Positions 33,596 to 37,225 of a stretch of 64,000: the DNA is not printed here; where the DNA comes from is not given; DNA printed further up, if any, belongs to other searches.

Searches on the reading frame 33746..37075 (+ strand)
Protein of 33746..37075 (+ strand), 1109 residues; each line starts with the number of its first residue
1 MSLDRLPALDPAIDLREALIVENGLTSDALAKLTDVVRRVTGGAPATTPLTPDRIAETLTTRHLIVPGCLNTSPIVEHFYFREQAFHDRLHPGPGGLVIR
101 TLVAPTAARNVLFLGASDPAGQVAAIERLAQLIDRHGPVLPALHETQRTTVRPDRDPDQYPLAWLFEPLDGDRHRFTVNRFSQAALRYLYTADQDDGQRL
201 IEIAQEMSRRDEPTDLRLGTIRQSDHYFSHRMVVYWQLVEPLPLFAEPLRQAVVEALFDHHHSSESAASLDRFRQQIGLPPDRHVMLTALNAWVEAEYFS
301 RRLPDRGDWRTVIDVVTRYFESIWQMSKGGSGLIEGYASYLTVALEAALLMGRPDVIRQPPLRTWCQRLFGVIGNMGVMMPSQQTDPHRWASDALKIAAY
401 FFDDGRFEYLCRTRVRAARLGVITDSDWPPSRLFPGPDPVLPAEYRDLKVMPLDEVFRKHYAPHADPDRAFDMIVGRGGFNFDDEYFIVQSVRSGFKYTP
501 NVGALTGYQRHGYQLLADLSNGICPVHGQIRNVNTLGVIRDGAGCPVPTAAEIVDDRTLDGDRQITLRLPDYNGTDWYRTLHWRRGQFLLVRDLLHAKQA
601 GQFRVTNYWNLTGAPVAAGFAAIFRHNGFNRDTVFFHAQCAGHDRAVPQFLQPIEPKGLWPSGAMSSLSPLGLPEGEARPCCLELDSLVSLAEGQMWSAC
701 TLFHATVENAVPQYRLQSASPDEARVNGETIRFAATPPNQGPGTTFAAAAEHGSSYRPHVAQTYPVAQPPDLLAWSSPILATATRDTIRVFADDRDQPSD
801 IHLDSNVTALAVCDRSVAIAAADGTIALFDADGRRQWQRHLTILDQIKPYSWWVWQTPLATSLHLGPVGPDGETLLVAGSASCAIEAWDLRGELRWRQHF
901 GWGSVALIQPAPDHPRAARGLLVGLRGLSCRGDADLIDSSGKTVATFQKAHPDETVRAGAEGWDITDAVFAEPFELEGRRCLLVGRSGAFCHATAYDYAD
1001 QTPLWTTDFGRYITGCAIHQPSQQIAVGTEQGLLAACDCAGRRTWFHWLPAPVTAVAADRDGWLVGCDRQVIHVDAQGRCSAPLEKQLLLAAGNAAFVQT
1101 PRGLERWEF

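Call 63: find_homologous_proteins(query=window:33746-37075:+, max_evalue=1e-20)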
Query window:33746-37075:+ (1109 aa): 2 proteins with E <= 1e-20 among 8000 candidates.
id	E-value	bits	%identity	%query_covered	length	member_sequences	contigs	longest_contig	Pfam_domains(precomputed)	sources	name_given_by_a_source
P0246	0.0e+0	2610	100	100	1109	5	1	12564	-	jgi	-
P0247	0.0e+0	1047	45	100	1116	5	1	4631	PF13360.14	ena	-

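Call 64: find_encoding_contigs(protein=P0247, flank=3000, max_places=5)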
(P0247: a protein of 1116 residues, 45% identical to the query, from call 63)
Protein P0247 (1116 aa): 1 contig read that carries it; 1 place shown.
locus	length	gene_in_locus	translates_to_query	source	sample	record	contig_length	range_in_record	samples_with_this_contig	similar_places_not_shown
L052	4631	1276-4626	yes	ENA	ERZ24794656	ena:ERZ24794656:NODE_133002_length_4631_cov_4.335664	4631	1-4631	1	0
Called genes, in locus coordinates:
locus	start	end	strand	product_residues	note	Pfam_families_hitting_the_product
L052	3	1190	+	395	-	?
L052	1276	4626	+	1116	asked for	PF13360:PQQ_2 (faint)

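Call 72: search_protein_families(library=pfam, proteins=[window:33746-37075:+], max_evalue=0.001)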
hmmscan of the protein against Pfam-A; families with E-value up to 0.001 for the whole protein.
window:33746-37075:+ (1109 aa): 1 family
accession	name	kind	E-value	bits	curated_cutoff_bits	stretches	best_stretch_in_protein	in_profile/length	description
PF13360.13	PQQ_2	-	7.8e-05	22.9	27.6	0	822-900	1-61/233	Outer membrane protein assembly factor BamB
